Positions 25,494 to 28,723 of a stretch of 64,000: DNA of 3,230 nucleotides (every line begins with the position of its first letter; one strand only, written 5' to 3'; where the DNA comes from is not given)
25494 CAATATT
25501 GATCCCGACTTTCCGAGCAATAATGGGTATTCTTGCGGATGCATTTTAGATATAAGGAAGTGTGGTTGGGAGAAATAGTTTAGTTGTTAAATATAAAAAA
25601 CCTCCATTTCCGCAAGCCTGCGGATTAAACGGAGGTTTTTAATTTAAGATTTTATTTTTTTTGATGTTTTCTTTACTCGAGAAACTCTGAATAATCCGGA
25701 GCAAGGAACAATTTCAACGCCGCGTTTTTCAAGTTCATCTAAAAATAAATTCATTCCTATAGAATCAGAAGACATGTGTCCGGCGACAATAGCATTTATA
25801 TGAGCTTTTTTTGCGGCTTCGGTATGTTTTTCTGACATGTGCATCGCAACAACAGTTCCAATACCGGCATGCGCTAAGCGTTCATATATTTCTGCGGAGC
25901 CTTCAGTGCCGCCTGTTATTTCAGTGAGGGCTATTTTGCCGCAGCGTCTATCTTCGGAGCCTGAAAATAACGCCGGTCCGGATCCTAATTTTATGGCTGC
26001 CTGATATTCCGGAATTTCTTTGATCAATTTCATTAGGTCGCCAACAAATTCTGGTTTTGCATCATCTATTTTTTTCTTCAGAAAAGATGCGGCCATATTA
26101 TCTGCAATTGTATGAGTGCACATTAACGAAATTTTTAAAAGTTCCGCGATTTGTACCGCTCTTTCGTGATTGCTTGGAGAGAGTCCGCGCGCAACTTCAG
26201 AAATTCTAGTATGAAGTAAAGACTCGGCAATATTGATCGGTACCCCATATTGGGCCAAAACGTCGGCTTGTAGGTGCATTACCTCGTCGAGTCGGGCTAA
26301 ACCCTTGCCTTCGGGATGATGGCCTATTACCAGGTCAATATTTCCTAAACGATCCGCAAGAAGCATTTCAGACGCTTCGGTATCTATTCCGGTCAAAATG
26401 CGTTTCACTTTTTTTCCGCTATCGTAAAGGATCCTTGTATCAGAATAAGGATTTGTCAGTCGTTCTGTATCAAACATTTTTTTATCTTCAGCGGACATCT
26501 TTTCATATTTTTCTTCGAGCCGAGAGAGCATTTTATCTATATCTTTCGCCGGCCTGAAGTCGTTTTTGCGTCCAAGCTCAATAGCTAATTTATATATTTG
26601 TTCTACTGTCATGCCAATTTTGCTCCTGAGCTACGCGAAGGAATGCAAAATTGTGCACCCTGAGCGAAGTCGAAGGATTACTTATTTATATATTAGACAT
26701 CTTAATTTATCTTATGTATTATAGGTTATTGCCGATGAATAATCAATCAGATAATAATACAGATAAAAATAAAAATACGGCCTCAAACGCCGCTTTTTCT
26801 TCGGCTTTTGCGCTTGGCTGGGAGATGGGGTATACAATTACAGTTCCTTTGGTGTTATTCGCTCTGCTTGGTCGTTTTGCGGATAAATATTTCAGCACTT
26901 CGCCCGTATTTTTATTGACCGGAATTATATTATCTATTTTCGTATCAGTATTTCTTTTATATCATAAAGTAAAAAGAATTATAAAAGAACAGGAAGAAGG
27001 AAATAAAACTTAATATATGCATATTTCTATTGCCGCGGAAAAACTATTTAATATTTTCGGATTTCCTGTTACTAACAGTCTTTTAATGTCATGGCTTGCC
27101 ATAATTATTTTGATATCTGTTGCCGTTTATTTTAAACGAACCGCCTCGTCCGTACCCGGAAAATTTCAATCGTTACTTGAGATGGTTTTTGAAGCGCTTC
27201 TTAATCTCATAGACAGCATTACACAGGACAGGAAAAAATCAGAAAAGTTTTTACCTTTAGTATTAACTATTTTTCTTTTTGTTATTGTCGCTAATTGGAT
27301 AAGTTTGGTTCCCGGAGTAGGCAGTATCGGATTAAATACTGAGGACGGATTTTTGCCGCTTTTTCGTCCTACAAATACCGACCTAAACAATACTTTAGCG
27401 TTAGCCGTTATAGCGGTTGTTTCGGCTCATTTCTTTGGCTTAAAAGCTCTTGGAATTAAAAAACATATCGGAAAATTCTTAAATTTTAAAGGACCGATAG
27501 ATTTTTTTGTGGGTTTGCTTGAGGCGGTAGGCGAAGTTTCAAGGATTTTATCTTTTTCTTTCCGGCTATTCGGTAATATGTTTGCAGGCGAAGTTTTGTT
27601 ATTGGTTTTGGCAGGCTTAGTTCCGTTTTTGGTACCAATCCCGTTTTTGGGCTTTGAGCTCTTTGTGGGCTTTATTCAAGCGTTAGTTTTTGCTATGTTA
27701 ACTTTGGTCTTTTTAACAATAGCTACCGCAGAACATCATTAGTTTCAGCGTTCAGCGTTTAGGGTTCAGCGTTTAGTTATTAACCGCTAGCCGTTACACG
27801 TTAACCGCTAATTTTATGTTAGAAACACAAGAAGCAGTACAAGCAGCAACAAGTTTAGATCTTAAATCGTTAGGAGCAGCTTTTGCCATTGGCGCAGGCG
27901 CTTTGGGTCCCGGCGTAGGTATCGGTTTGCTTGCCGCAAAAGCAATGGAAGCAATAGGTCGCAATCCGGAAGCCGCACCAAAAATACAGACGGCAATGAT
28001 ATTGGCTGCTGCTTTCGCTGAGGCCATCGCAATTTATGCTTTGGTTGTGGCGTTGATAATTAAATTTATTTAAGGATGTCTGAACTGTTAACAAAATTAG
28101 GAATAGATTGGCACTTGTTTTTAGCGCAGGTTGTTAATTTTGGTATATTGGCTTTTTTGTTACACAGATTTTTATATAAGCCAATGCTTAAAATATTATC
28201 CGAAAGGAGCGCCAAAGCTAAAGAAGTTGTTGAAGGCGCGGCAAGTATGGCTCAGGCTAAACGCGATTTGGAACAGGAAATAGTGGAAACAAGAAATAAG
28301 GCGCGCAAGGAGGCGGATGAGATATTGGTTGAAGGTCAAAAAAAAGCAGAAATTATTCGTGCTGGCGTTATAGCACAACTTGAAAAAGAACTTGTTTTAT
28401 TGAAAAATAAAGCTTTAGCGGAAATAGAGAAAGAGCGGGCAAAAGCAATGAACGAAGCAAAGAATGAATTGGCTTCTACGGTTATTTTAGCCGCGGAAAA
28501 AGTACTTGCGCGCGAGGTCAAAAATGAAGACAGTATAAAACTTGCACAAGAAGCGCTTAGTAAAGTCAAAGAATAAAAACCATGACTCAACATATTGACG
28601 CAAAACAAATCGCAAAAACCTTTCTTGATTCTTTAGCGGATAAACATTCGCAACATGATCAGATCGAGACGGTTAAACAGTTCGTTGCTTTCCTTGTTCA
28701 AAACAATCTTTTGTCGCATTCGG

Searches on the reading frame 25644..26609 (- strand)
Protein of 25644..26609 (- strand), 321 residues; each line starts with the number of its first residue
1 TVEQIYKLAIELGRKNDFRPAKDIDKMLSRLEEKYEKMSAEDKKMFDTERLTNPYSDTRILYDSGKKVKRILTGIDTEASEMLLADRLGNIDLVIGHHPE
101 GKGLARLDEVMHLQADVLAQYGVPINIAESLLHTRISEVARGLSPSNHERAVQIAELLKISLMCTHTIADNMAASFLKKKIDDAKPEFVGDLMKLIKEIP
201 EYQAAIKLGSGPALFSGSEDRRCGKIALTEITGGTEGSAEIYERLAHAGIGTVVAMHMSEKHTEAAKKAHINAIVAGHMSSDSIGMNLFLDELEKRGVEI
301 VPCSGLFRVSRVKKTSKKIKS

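Call 42: search_protein_families(library=pfam, proteins=[window:25644-26609:-], max_evalue=0.0001)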
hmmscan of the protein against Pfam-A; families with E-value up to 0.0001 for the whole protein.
window:25644-26609:- (321 aa): 1 family
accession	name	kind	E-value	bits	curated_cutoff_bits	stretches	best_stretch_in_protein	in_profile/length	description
PF01784.24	DUF34_NIF3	-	3.1e-07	30.7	23.4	1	65-296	33-238/256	Duf34/NIF3 (NGG1p interacting factor 3)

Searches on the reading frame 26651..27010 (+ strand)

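Call 42: search_protein_families(library=pfam, proteins=[window:26651-27010:+], max_evalue=0.0001)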
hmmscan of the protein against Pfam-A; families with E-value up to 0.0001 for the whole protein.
window:26651-27010:+ (120 aa): 1 family
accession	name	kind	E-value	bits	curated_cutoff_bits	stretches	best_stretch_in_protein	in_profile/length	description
PF09527.15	ATPase_gene1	-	1.2e-11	44.9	26.6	1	53-105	1-53/54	Putative F0F1-ATPase subunit Ca2+/Mg2+ transporter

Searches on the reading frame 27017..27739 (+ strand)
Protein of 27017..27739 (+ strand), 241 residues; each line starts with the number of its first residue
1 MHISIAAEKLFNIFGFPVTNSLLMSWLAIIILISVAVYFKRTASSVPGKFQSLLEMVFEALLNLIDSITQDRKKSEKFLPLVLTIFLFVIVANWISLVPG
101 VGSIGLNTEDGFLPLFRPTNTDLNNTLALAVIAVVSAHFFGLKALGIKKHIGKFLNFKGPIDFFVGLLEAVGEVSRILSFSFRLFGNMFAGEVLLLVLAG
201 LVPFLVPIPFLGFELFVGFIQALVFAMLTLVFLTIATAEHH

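Call 29: search_protein_families(library=pfam, proteins=[window:27017-27739:+], max_evalue=0.001)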
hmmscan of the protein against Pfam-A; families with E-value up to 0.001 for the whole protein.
window:27017-27739:+ (241 aa): 1 family
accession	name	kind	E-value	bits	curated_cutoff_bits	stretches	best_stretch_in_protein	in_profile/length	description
PF00119.25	ATP-synt_A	-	3.2e-47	161.6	33.9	1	22-233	1-216/217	ATP synthase A chain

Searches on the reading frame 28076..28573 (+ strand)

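Call 42: search_protein_families(library=pfam, proteins=[window:28076-28573:+], max_evalue=0.0001)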
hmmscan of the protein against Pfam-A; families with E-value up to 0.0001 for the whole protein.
window:28076-28573:+ (166 aa): 1 family
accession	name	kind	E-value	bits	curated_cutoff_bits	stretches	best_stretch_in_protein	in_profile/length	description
PF00430.23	ATP-synt_B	-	4.9e-16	59.4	28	1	15-144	2-131/132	ATP synthase B/B' CF(0)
